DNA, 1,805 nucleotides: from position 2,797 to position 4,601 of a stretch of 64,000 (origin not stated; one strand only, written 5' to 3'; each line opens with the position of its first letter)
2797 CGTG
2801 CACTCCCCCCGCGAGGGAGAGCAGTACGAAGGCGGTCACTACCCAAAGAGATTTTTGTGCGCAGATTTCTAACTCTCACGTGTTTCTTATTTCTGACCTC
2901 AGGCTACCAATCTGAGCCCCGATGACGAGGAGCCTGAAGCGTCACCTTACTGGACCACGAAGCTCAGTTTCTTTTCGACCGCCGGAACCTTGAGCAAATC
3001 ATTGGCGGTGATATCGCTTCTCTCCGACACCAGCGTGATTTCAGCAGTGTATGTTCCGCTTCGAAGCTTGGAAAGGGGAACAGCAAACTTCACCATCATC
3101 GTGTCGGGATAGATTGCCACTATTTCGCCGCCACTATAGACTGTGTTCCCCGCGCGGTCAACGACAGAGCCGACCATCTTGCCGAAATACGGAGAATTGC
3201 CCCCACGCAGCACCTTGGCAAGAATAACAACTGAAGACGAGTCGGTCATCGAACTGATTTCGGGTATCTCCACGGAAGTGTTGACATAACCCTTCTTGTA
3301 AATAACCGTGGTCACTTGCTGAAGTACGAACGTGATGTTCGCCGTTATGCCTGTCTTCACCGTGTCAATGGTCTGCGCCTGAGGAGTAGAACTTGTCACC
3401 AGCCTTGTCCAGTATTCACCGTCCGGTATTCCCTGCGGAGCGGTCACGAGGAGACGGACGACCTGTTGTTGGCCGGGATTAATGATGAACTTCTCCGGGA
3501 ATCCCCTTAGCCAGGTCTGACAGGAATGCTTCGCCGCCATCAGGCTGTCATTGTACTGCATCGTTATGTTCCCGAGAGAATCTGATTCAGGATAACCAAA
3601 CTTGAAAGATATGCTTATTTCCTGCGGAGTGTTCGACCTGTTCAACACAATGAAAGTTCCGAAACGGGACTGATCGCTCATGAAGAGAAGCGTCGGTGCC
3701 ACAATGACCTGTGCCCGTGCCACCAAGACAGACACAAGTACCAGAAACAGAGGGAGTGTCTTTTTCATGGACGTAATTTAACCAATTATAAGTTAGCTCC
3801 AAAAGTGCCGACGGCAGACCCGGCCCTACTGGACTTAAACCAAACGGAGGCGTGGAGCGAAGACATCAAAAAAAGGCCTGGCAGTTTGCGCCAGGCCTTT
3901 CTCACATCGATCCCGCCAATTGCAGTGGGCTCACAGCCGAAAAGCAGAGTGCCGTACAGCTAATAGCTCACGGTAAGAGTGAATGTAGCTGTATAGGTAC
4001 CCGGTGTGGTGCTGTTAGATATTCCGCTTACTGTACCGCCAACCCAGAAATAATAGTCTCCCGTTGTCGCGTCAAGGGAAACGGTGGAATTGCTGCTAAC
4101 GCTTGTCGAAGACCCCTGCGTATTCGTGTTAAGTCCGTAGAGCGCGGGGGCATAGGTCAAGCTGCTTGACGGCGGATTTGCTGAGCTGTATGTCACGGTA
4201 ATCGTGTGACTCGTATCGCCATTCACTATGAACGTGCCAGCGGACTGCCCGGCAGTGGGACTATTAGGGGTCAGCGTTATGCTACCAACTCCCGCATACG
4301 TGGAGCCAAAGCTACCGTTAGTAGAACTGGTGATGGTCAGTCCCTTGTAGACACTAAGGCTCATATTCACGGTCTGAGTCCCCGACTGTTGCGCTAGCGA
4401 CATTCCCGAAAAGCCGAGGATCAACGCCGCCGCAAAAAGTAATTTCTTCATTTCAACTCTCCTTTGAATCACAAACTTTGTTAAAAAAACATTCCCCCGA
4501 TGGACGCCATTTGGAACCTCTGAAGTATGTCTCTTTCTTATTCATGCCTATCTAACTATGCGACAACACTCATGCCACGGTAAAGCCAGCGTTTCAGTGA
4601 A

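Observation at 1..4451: Minimal three-gene chaperone/usher-like locus with a single DUF4402/SCPU-like subunit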

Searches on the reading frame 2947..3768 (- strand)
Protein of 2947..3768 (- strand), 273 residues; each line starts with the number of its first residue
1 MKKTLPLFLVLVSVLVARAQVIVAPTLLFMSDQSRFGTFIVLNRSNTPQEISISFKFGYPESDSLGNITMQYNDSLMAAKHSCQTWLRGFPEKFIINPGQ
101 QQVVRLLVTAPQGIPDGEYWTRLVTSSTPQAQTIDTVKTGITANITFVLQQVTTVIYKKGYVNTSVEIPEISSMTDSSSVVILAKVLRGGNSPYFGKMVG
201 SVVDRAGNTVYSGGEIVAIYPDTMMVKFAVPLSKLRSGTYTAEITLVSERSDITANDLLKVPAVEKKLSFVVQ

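Call 4: search_protein_families(library=pfam, proteins=[window:2947-3768:-], max_evalue=1)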
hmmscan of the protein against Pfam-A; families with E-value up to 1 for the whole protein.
window:2947-3768:- (273 aa): 2 families
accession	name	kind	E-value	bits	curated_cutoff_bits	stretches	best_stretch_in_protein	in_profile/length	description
PF00345.26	PapD_N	-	0.017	15.6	23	1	94-157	60-120/126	Pili and flagellar-assembly chaperone, PapD N-terminal domain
PF06280.18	fn3_5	-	0.027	15.6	27.6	1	79-119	48-91/112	Fn3-like domain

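Call 5: search_protein_families(library=ncbifam, proteins=[window:2947-3768:-], max_evalue=1)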
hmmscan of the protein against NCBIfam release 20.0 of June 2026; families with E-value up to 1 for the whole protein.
window:2947-3768:- (273 aa): 0 families

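Call 12: find_homologous_proteins(query=window:2947-3768:-)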
Query window:2947-3768:- (273 aa): 103 proteins with E <= 0.001 among 1260 candidates.
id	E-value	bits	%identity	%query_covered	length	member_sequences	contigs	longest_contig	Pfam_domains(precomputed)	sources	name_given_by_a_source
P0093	2.0e-171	586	100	100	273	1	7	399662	-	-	-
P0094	5.9e-133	460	77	99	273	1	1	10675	-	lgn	-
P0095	3.2e-131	454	75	100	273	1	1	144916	-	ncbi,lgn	-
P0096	3.8e-131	454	76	100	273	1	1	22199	-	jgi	jgi:hypothetical protein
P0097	2.7e-130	451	76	99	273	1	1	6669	-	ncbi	-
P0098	3.2e-130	451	75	100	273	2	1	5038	-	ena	-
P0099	4.1e-130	451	74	100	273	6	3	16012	-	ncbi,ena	-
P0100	4.8e-130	450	74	100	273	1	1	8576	-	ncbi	-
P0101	1.3e-128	446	73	99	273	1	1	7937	-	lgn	-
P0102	4.6e-128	444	72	100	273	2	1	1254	-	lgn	-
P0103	3.8e-127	441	73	95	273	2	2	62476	-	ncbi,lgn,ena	-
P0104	5.2e-126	437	72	100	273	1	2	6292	-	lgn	-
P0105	4.4e-123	428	70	100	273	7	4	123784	-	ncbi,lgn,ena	-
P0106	5.6e-121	421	70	100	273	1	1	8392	-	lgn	-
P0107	7.6e-121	420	68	100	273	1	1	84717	-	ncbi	-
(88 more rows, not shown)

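Call 16: search_solved_structures(query=A2, max_evalue=10, show_alignments=2)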
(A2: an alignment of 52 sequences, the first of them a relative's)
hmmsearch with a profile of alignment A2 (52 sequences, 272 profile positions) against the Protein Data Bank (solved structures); distinct sequences matched with E-value up to 10: 0.

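Call 31: predict_structure(alignment_id=A2)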
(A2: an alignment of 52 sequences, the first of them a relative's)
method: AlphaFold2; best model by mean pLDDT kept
length: 273 residues; sequences in the alignment: 52
mean_pLDDT: 90.8   pTM: 0.81
mean pLDDT of the five models: 90.8, 90.6, 89.8, 88.7, 87.5
residues with pLDDT >= 90: 222; 70-90: 19; 50-70: 31; < 50: 1
segments of 3 or more residues with pLDDT < 50: none
pLDDT, mean of each block of 10 residues (from residue 1): 64 58 93 95 93 96 94 91 97 96 97 96 93 60 74 96 97 96 97 97 97 96 96 96 97 92 97 94
secondary structure, 60 per line:
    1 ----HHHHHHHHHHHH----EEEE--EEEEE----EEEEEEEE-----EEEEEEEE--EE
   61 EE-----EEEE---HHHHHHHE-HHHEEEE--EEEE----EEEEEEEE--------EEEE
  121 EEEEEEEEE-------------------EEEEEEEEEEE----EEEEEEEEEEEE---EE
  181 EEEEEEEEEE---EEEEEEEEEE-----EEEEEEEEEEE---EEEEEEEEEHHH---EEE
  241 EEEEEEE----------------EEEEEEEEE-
elements in order: H5-16 E21-24 E27-31 E36-43 E49-56 E59-62 E68-71 H75-81 E87-90 E93-96 E101-108 E117-129 E149-159 E164-175 E179-190 E194-203 E209-219 E223-231 E238-247 E264-272
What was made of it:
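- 2947..3768 (-): Periplasmic chaperone-like gene: 273 aa, signal peptide, two Ig-like domains. AF2 pLDDT 90.8 (call 31).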

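Call 33: fold_search(model_id=the predicted structure, library=pdb)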
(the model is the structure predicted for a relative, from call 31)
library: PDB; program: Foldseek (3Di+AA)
matches with E <= 10: 1544; with E <= 0.001: 182
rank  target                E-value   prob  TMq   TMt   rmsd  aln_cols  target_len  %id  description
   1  9i1y_B                1.4e-09  1.00  0.43  0.44   7.6       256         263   10  WxLIP from Enterococcus faecium (released 2026-01-28)
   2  5dfk                  2.3e-09  1.00  0.43  0.60   8.2       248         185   12  Crystal Structure of the Escherichia coli Common Pilus Chaperone, EcpB (released 2015-11-04)
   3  9i1y_A                6.4e-09  1.00  0.43  0.43   7.2       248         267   11  WxLIP from Enterococcus faecium (released 2026-01-28)
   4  6k73_B                6.4e-09  1.00  0.42  0.52   9.0       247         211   16  Chaperone-tip adhesin complex is vital for synergistic activation of CFA/I fimbriae biogenesis (released 2020-06-10)
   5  5d6h_A                7.5e-09  1.00  0.46  0.55   7.0       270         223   14  Crystal structure of CsuC-CsuA/B chaperone-major subunit pre-assembly complex from Csu biofilm-mediating pili of Acine (released 2015-11-04)
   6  1qpp_B                9.2e-09  1.00  0.44  0.55   8.5       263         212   14  CRYSTAL STRUCTURES OF SELF CAPPING PAPD CHAPERONE HOMODIMERS (released 1999-07-07)
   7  9fxs_C                9.7e-09  1.00  0.42  0.56   8.5       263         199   10  Cryo-EM structure of the type 1 pilus complex including pilus rod and FimI-bound assembly platform after incorporation (released 2025-06-04)
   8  9i25_C                1.1e-08  1.00  0.43  0.45   7.4       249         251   11  WxLIP from Enterococcus faecium locus A bound to long WxL (released 2026-01-28)
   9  3sqb_A                1.9e-08  1.00  0.43  0.59   7.4       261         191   11  Structure of the major type 1 pilus subunit FimA bound to the FimC chaperone (released 2012-05-30)
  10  4y2o_A                1.9e-08  1.00  0.44  0.54   7.9       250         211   14  Structure of CFA/I pili chaperone-major subunit complex (CfaA-CfaB) (released 2016-08-10)
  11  6fjy_A                3.3e-08  1.00  0.47  0.58   5.7       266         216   10  Crystal structure of CsuC-CsuE chaperone-tip adhesion subunit pre-assembly complex from archaic chaperone-usher Csu pi (released 2018-05-16)
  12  6fqa_A                3.4e-08  1.00  0.49  0.56   6.2       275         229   13  Crystal structure of the CsuC-CsuA/B chaperone-subunit preassembly complex of the archaic chaperone-usher Csu pili of  (released 2018-09-26)
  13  3q48_B                3.6e-08  1.00  0.41  0.58   7.6       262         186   11  Crystal structure of Pseudomonas aeruginosa CupB2 chaperone (released 2011-02-09)
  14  5ghu                  3.8e-08  1.00  0.44  0.57   6.9       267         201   10  Crystal structure of YadV chaperone at 1.63 Angstrom (released 2017-06-28)
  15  6fqa_C                4.0e-08  1.00  0.46  0.53   7.6       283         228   13  Crystal structure of the CsuC-CsuA/B chaperone-subunit preassembly complex of the archaic chaperone-usher Csu pili of  (released 2018-09-26)
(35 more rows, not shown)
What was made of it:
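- Closest known: Archaic. Same: The chaperone model superposes best on CsuC by TM-score, 0.46-0.49 (call 33).
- Closest known: Classical chaperone-usher pili: FimC/FimD. Same: Two-domain Ig chaperone (call 33).
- Its best PDB matches are PapD-type chaperones (EcpB, CfaA, CsuC, PapD, FimC), with WxLIP at rank 1 (calls 31, 33). The top Foldseek hit of the 273-aa protein is WxLIP (call 33).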

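Call 73: search_protein_families(library=pfam, alignment_id=A2, max_evalue=0.1)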
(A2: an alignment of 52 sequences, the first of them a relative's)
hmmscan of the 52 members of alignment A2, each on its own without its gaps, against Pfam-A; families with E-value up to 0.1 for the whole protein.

A. member 1, P0093 (273 aa): 2 families
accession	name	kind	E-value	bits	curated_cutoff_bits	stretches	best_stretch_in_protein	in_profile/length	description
PF00345.26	PapD_N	-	0.017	15.6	23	0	94-157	60-120/126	Pili and flagellar-assembly chaperone, PapD N-terminal domain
PF06280.18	fn3_5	-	0.027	15.6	27.6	0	79-119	48-91/112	Fn3-like domain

B. families by the number of members that match (of 52 scanned): 17 families
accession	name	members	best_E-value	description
PF00345.26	PapD_N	20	0.00051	Pili and flagellar-assembly chaperone, PapD N-terminal domain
PF06280.18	fn3_5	12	0.0015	Fn3-like domain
PF14310.12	Fn3-like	6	0.0075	Fibronectin type III-like domain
PF16967.11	TcfC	2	0.0062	E-set like domain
PF18962.6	Por_Secre_tail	2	0.014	Secretion system C-terminal sorting domain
PF02886.23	LBP_BPI_CETP_C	2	0.014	LBP / BPI / CETP family, C-terminal domain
PF12580.14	TPPII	2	0.073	Tripeptidyl peptidase II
PF06030.18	WxLIP_PGBD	1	0.0014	WxL Interacting Protein, peptidoglycan binding domain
PF22060.2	Cep192_D1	1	0.015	Cep192 domain 1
PF07705.17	CARDB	1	0.025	CARDB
PF11589.14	DUF3244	1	0.032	Domain of unknown function (DUF3244)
PF17386.8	LBP_C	1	0.037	Lacto-N-biose phosphorylase C-terminal domain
PF07198.17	DUF1410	1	0.04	Protein of unknown function (DUF1410)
PF21310.3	OCRL-like_ASH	1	0.062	Inositol polyphosphate 5-phosphatase OCRL-like, ASH domain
PF16861.10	Carbam_trans_C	1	0.082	Carbamoyltransferase C-terminus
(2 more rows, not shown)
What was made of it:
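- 2947..3768 (-): PapD_N is the commonest sub-threshold Pfam hit, in 20 of 52 relatives (call 73).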

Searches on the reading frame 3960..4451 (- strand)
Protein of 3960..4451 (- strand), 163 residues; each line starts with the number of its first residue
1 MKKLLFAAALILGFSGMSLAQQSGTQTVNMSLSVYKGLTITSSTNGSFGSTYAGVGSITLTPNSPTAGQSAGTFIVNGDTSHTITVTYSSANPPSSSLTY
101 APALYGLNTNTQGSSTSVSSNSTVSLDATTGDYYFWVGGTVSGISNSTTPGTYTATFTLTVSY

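Call 4: search_protein_families(library=pfam, proteins=[window:3960-4451:-], max_evalue=1)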
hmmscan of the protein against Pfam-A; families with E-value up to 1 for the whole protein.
window:3960-4451:- (163 aa): 2 families
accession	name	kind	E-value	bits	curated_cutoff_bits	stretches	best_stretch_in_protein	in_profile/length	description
PF14352.11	DUF4402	-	0.00054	21.1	25.2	1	43-163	26-129/129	Domain of unknown function (DUF4402)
PF08884.16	Flagellin_D3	-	0.0072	17.1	24.2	1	110-156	16-59/91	Flagellin D3 domain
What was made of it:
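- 3960..4451 (-): Subunit gene: 163 aa, Sec signal peptide ending A-Q, DUF4402 family. Candidate sole (major) fibre subunit. Pfam DUF4402 E 5e-4, below the gathering score (call 4).
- On DUF4402 (PF14352): The window subunit scores 21.1 bits against a gathering score of 25.2, E 5e-4 (call 4).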

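Call 5: search_protein_families(library=ncbifam, proteins=[window:3960-4451:-], max_evalue=1)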
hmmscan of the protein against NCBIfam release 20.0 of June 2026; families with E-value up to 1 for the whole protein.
window:3960-4451:- (163 aa): 1 family
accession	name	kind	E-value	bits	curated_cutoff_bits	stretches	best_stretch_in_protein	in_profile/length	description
NF053838.1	hit_Bd0108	equivalog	0.38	11.3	40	1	1-29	1-31/94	predatory lifecycle switch protein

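Call 27: find_homologous_proteins(query=window:3960-4451:-)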
Query window:3960-4451:- (163 aa): 7 proteins with E <= 0.001 among 258 candidates.
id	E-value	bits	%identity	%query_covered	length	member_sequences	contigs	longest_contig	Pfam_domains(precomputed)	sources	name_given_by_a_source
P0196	1.7e-86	306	96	100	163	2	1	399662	-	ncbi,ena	-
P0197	1.7e-45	173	57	100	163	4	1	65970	PF14352.12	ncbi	-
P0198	6.5e-45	171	55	100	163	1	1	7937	PF14352.12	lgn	-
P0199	7.1e-44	167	53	100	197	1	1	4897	PF14352.12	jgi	jgi:Domain of unknown function (DUF4402)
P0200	6.8e-43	164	52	100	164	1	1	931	PF14352.12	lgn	-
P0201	1.3e-38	150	51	100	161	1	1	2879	PF14352.12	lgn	-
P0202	2.4e-10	59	36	100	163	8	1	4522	-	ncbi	-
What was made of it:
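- A second contig carries the identical chaperone and a 96%-identical subunit (calls 12, 27).
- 3960..4451 (-): Relatives at 51-57% identity carry PF14352 (call 27).
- On DUF4402 (PF14352): Homologues at 51-57% identity carry PF14352 (call 27).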

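Call 30: search_solved_structures(query=A3, max_evalue=10, show_alignments=2)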
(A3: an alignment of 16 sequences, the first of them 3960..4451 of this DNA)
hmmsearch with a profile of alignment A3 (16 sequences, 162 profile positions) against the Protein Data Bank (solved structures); distinct sequences matched with E-value up to 10: 0.

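Call 60: search_dna_similar(query=window:3960-4451:-, collection=plasmids, mode=protein, max_evalue=1, max_rows=20)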
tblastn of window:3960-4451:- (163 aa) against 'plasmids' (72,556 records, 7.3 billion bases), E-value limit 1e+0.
Records with a match: 1; places in all: 1; records where one place covers at least 80% of the query: 0.
Best place of each record, by identity: <60% 1.
By first word of the organism name: Piscirickettsia 1.
By predicted mobility (MOB-suite, as given by PLSDB): non-mobilizable 1.
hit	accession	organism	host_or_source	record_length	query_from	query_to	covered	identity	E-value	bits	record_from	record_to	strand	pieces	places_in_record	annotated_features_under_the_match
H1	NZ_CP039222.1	Piscirickettsia salmonis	Salmo salar,cell culture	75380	1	98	60%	32.7%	9e-1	37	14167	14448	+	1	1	DUF4402 domain-containing protein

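Call 64: get_annotated_region(hit=H1, flank=7000)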
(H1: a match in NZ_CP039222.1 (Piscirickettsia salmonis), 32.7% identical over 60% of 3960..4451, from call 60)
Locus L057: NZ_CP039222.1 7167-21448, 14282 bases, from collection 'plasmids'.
description: Piscirickettsia salmonis strain NVI 5692 plasmid unnamed3, complete sequence
organism: Piscirickettsia salmonis (NCBI taxid 1238)
taxonomy: Bacteria; Pseudomonadota; Gammaproteobacteria; Thiotrichales; Piscirickettsiaceae; Piscirickettsia; Piscirickettsia salmonis
host: -; source: Salmo salar,cell culture; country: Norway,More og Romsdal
typing (MOB-suite, as given by PLSDB): non-mobilizable
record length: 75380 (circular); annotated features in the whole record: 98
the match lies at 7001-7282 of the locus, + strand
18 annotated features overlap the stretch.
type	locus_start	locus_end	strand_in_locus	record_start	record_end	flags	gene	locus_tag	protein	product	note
CDS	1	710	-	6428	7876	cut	-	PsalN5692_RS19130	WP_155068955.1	hypothetical protein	-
CDS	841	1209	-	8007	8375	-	-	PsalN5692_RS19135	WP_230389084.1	PIN domain-containing protein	-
CDS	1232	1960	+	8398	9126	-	-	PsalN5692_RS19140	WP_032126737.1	IS6 family transposase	-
CDS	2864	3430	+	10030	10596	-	-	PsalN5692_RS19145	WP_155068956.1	hypothetical protein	-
CDS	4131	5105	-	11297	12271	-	-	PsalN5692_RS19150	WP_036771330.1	IS30 family transposase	-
CDS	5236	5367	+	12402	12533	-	-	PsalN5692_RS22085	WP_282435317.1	hypothetical protein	-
CDS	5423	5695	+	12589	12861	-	-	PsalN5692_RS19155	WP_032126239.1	transposase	GO:0006313 - DNA transposition [Evidence IEA]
CDS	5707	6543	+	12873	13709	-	-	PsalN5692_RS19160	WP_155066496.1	IS3 family transposase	-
CDS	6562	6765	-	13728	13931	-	-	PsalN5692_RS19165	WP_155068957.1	hypothetical protein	-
CDS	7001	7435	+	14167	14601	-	-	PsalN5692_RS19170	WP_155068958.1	DUF4402 domain-containing protein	-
CDS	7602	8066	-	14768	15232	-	-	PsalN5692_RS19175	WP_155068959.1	pyrimidine dimer DNA glycosylase/endonuclease V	-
CDS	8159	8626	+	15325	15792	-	-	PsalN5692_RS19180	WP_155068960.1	TspO/MBR family protein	-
CDS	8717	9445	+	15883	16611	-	-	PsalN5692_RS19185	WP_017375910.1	IS6 family transposase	-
CDS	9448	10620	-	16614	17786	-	-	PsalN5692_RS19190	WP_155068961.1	hypothetical protein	-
CDS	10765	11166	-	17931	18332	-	-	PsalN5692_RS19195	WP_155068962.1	hypothetical protein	-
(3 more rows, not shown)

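Call 72: search_protein_families(library=pfam, alignment_id=A7, max_evalue=0.1)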
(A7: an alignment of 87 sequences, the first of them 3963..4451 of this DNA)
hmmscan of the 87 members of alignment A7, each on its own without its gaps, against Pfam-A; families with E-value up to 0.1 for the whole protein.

A. member 1, window:3963-4451:- (163 aa): 2 families
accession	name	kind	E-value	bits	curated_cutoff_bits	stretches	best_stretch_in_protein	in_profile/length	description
PF14352.11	DUF4402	-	0.00054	21.1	25.2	1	43-163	26-129/129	Domain of unknown function (DUF4402)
PF08884.16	Flagellin_D3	-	0.0072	17.1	24.2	1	110-156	16-59/91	Flagellin D3 domain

B. families by the number of members that match (of 87 scanned): 35 families (the first 25 are shown)
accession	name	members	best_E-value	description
PF14352.11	DUF4402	80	1.5e-25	Domain of unknown function (DUF4402)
PF05229.21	SCPU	4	0.00084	Spore Coat Protein U domain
PF04284.18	DUF441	2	0.0017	Protein of unknown function (DUF441)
PF17766.7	fn3_6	2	0.0075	Fibronectin type-III domain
PF02838.20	Glyco_hydro_20b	2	0.016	Glycosyl hydrolase family 20, domain 2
PF17963.7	Big_9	2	0.022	Bacterial Ig domain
PF14221.11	DUF4330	1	0.0043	Domain of unknown function (DUF4330)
PF24303.1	DUF7485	1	0.0066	Domain of unknown function (DUF7485)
PF08884.16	Flagellin_D3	1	0.0072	Flagellin D3 domain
PF11584.14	Toxin_ToxA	1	0.0077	Proteinaceous host-selective toxin ToxA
PF14258.12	DUF4350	1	0.0097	Domain of unknown function (DUF4350)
PF19408.5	PKD_6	1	0.011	PKD-like domain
PF11578.13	DUF3237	1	0.017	Protein of unknown function (DUF3237)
PF00949.27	Peptidase_S7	1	0.018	Peptidase S7, Flavivirus NS3 serine protease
PF17431.7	YpmT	1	0.025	Uncharacterized YmpT-like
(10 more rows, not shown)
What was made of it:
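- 3960..4451 (-): 80 of 87 locus subunits match DUF4402 (call 72).
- On DUF4402 (PF14352): 80 of 87 locus subunits match, best E 1.5e-25 (call 72).
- Closest known: Archaic. Same: SCPU is the runner-up Pfam family for the subunits (call 72).
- It belongs to DUF4402 (calls 4, 27, 72). SCPU is the second commonest Pfam hit among the subunits (call 72).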
